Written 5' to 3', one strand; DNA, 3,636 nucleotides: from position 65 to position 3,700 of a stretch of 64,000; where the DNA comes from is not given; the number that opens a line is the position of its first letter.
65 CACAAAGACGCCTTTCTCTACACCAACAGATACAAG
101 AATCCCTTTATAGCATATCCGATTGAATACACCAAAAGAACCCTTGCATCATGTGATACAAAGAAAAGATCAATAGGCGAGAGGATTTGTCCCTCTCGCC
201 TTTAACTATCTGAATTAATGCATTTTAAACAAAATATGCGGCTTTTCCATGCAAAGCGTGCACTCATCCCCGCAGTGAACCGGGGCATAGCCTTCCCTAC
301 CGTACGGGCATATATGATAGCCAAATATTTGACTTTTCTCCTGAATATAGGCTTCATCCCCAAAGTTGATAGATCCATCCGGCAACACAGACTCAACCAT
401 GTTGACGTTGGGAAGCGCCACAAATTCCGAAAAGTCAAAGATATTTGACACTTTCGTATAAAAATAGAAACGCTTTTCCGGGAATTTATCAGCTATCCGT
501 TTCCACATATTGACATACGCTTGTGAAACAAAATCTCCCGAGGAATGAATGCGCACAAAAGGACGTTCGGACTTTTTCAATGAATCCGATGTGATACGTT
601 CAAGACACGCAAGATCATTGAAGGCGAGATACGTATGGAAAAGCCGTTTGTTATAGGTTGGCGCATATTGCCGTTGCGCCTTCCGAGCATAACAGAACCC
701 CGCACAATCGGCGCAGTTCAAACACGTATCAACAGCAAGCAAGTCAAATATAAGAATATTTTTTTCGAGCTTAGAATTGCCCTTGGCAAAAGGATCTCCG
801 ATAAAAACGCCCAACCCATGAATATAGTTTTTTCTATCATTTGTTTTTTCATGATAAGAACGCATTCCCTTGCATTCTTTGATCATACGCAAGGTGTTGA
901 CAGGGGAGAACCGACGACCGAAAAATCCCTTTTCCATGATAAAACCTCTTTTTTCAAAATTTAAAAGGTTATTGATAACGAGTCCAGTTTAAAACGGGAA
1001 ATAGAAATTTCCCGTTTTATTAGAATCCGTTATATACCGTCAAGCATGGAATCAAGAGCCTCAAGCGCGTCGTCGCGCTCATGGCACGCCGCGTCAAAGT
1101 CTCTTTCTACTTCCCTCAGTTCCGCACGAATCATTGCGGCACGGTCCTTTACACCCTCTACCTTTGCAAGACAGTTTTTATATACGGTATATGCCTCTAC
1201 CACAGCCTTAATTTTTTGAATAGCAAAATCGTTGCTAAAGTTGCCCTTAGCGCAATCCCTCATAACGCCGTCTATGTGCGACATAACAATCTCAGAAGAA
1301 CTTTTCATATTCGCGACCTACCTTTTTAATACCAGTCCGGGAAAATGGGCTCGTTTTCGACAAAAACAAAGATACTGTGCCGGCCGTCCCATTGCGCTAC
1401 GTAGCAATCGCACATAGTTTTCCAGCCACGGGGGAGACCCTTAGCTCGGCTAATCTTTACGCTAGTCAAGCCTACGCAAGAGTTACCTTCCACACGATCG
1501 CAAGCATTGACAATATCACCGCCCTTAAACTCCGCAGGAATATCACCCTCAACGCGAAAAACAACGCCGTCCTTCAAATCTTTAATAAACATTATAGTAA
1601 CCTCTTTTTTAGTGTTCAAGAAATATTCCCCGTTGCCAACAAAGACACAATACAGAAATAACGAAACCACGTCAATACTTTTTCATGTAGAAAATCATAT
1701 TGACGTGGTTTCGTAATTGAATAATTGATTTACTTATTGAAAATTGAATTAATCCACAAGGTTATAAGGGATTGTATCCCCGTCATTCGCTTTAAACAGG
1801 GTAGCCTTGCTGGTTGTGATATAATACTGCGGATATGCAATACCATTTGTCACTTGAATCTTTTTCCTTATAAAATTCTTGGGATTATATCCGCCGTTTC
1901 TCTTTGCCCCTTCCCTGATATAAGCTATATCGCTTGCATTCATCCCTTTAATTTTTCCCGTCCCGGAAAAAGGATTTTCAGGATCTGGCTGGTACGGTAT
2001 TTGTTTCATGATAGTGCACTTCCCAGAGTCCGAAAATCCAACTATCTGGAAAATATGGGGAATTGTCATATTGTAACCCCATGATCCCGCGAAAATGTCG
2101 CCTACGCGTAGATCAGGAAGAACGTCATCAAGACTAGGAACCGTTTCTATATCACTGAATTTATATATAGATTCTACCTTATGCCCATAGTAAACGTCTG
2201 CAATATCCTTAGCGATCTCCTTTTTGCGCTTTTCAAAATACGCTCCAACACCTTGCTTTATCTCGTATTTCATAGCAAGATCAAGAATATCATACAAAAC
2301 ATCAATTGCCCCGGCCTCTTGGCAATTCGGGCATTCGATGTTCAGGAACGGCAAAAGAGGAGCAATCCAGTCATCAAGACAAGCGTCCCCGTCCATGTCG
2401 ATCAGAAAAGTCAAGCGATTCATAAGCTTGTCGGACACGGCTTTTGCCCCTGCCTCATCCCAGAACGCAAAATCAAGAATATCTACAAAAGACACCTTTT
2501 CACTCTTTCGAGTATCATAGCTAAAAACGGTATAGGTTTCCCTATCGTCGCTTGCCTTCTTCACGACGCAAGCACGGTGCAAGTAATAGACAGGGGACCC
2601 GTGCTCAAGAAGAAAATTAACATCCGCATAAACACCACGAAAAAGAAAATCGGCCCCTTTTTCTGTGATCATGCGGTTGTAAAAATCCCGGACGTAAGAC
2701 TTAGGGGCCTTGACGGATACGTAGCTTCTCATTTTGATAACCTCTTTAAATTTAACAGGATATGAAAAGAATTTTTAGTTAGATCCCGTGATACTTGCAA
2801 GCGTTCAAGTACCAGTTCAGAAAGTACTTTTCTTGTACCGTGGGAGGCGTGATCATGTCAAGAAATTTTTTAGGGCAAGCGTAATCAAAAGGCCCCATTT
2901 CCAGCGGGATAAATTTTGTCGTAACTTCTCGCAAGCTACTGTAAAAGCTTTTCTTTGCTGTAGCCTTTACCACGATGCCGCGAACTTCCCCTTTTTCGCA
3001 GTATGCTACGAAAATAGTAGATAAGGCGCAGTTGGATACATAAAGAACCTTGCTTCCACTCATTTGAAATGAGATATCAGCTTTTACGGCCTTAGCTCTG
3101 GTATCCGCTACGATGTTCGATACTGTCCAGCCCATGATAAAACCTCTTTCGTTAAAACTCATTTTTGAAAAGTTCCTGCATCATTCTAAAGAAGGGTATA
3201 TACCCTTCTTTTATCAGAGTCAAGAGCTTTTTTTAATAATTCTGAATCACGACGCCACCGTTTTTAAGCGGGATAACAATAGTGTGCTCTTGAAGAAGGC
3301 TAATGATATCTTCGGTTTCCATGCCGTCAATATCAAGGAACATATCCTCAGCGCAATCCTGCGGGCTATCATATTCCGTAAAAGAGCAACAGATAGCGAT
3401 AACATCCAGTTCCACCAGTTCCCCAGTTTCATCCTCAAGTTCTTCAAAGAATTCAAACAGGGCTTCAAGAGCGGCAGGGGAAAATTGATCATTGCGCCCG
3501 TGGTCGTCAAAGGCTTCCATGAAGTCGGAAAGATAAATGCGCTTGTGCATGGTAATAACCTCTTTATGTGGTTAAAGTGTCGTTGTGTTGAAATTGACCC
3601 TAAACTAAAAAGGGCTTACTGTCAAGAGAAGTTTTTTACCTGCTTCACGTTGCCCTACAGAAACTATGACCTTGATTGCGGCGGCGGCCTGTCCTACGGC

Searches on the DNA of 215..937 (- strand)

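Call 73: search_rna_families(source=L003, start=10700, end=11540, threshold=evalue, max_evalue=5)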
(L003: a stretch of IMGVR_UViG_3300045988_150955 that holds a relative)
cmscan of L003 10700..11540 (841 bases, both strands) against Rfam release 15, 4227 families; matches with E-value up to 5: 6.
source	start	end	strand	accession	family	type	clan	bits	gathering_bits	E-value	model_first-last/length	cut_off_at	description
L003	10770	10864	+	RF00906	MIR1120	Gene; miRNA;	-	29.8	86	0.0009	1-87/87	no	MIR1120/MIR1122 microRNA precursor family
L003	10772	10862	+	RF04147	MIR6224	Gene; miRNA;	-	26.1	171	0.0075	1-176/176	no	MIR6224 microRNA precursor family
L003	11426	11486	+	RF03318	mir-2208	Gene; miRNA;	-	22.4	70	0.056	1-61/61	no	mir-2208 microRNA precursor family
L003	10777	10857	+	RF03932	mir-1597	Gene; miRNA;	-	21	93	0.37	1-73/73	no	mir-1597 microRNA precursor family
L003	10772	10862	+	RF03955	MIR2934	Gene; miRNA;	-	19.6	100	0.93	1-113/113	no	MIR2934 microRNA precursor family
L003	10700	10773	+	RF00558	L20_leader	Cis-reg; leader;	-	15.3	58.7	4.4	54-127/127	5'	Ribosomal protein L20 leader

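Call 91: search_dna_similar(query=L003:10720-11520:+, collection=phages, mode=distant, max_rows=10, max_evalue=0.001)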
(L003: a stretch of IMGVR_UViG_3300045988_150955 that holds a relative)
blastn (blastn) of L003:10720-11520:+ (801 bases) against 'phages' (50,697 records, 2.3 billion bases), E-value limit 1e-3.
No match.

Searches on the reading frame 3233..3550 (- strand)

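Call 8: search_protein_families(library=pfam, proteins=[window:3233-3550:-], max_evalue=0.01)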
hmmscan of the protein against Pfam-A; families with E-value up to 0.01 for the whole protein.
window:3233-3550:- (105 aa): 0 families

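Call 9: search_protein_families(library=phrogs, proteins=[window:3233-3550:-], max_evalue=0.01)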
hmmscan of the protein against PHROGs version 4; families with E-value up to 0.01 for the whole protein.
window:3233-3550:- (105 aa): 1 family
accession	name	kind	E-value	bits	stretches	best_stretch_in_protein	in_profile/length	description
phrog_9974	-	unknown function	3.3e-09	38.2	1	14-76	10-76/107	-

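Call 88: search_protein_families(library=ncbifam, proteins=[window:3233-3550:-], max_evalue=0.05)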
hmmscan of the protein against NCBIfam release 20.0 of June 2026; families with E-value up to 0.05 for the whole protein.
window:3233-3550:- (105 aa): 0 families
